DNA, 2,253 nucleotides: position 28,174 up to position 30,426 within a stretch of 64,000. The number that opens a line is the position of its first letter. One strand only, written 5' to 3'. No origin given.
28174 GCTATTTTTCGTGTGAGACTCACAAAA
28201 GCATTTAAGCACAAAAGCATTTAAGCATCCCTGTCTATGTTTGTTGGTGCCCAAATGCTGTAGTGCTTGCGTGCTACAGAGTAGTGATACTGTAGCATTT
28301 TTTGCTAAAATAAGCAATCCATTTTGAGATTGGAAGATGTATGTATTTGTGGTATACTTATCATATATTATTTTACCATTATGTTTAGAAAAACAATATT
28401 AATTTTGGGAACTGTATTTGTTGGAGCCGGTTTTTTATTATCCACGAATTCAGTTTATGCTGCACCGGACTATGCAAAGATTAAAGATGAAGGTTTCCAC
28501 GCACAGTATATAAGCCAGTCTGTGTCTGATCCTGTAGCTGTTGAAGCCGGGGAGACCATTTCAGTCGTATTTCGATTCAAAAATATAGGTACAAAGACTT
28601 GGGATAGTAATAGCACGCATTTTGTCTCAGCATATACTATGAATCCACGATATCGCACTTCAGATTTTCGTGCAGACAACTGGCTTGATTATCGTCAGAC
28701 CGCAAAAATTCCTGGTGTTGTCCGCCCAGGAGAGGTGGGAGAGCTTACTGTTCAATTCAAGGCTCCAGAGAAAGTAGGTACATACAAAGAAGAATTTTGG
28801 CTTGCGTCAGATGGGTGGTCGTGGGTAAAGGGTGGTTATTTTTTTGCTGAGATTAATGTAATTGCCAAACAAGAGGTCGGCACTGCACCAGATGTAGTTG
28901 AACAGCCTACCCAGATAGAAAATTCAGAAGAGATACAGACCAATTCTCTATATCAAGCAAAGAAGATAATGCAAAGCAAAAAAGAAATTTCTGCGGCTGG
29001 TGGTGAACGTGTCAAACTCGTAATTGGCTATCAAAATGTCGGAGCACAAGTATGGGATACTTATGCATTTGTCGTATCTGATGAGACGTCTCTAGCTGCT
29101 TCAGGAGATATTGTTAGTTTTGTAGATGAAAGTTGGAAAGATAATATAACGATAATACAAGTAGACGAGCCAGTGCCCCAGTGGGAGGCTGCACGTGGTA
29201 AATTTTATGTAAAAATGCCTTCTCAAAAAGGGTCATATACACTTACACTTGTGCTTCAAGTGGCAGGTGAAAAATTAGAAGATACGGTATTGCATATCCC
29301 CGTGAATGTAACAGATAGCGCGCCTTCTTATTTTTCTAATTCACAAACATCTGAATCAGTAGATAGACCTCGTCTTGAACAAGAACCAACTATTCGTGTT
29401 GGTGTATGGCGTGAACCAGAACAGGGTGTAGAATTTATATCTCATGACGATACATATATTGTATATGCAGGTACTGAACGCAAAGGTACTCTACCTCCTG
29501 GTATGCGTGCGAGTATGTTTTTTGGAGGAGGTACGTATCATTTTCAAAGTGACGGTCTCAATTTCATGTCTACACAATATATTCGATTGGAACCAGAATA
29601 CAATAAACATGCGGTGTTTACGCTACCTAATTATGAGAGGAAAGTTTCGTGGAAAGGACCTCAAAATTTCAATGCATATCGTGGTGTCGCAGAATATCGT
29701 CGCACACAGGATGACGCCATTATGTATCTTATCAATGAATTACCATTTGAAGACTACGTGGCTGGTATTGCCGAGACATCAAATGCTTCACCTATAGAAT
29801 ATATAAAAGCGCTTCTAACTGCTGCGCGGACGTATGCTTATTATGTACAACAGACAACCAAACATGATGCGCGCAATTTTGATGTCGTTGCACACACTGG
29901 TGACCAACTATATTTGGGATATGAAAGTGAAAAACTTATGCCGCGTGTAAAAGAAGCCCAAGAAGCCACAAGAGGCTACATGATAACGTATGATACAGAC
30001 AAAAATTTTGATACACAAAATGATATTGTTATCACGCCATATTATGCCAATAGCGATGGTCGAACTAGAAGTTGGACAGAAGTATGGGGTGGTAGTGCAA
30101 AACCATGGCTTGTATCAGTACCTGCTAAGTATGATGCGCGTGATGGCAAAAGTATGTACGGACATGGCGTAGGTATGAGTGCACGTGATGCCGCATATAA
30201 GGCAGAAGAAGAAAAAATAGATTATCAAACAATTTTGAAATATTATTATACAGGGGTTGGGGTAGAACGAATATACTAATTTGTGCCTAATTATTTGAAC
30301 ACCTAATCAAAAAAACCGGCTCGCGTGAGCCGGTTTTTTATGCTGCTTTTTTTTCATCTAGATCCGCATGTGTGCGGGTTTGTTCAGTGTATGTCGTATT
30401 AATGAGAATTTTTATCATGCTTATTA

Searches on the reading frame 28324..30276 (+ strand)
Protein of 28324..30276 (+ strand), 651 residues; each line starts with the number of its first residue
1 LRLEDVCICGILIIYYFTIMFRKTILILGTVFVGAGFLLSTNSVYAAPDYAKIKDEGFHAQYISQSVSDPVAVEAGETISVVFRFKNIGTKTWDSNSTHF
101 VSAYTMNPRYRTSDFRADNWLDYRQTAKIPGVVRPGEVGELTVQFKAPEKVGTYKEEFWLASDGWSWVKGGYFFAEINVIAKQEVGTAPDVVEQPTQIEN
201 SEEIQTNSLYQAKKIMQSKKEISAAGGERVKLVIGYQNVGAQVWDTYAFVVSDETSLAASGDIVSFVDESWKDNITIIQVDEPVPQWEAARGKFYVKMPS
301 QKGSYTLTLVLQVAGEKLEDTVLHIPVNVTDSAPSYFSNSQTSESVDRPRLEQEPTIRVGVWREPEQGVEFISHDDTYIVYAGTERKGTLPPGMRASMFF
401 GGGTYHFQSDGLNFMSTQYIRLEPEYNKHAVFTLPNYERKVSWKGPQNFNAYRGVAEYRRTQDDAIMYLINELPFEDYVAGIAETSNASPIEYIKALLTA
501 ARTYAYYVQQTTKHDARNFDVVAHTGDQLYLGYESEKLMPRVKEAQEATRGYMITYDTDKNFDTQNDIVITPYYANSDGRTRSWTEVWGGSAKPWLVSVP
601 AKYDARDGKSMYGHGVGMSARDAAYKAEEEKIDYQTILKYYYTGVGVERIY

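Call 75: search_protein_families(library=pfam, proteins=[window:28324-30276:+], max_evalue=0.0001)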
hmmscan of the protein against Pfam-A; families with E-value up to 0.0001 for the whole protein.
window:28324-30276:+ (651 aa): 2 families
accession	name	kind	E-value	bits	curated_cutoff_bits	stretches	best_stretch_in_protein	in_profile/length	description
PF08486.15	SpoIID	-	5.4e-14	53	23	1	468-556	6-97/97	Stage II sporulation protein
PF16158.11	N_BRCA1_IG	-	1.3e-08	35.8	28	1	67-162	2-92/108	Ig-like domain from next to BRCA1 gene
